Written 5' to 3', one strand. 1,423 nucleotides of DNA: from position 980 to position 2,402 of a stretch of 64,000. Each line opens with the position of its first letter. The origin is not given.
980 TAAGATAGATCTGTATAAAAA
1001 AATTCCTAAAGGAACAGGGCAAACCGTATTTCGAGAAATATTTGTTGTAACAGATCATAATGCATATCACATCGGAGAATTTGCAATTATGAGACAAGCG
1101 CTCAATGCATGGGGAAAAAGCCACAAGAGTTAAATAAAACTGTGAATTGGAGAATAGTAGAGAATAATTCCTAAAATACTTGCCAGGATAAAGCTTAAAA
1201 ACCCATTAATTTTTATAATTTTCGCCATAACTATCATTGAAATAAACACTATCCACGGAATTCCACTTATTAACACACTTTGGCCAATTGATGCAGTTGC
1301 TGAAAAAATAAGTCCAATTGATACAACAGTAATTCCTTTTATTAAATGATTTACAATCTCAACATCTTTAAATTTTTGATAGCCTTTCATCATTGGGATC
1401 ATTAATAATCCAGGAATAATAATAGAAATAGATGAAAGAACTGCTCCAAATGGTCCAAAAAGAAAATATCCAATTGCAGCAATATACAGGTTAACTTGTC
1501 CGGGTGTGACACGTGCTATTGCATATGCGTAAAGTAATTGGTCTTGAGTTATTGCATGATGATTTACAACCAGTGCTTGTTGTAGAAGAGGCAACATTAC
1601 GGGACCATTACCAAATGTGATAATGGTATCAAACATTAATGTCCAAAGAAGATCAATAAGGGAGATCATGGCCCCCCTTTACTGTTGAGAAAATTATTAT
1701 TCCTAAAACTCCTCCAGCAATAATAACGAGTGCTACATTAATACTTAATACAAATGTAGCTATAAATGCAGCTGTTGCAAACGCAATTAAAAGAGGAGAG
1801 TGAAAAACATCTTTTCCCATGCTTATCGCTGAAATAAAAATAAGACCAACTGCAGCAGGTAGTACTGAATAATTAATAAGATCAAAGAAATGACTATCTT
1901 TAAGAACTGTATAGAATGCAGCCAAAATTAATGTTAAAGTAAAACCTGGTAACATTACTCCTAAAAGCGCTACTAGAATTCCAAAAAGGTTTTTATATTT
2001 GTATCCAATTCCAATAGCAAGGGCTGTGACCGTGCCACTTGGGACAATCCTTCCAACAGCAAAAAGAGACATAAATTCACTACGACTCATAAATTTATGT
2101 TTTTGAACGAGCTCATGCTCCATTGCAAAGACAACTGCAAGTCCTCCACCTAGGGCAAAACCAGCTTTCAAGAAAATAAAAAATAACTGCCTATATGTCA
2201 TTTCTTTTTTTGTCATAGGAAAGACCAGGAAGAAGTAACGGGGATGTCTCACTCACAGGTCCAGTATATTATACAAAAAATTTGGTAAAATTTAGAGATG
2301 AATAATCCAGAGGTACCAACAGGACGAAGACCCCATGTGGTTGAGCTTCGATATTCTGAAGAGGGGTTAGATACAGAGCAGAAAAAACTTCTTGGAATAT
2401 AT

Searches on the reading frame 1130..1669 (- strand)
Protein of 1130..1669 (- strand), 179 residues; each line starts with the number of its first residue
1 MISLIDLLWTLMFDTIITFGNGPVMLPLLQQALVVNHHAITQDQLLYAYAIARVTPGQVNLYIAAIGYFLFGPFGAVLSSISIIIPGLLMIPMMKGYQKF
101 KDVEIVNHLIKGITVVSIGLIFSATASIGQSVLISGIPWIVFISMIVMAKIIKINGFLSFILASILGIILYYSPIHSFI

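Call 37: search_protein_families(library=pfam, proteins=[window:1130-1669:-], max_evalue=0.01)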
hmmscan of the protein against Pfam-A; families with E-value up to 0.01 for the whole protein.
window:1130-1669:- (179 aa): 1 family
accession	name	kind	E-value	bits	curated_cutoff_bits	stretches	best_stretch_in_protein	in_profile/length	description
PF02417.20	Chromate_transp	-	2.7e-25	89.8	28.6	1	6-167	2-165/166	Chromate transporter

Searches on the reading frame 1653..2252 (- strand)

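Call 37: search_protein_families(library=pfam, proteins=[window:1653-2252:-], max_evalue=0.01)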
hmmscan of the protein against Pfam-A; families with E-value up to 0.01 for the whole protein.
window:1653-2252:- (199 aa): 1 family
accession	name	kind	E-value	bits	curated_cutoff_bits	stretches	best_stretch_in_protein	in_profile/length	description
PF02417.20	Chromate_transp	-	4.8e-31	108.5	28.6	1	22-185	2-166/166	Chromate transporter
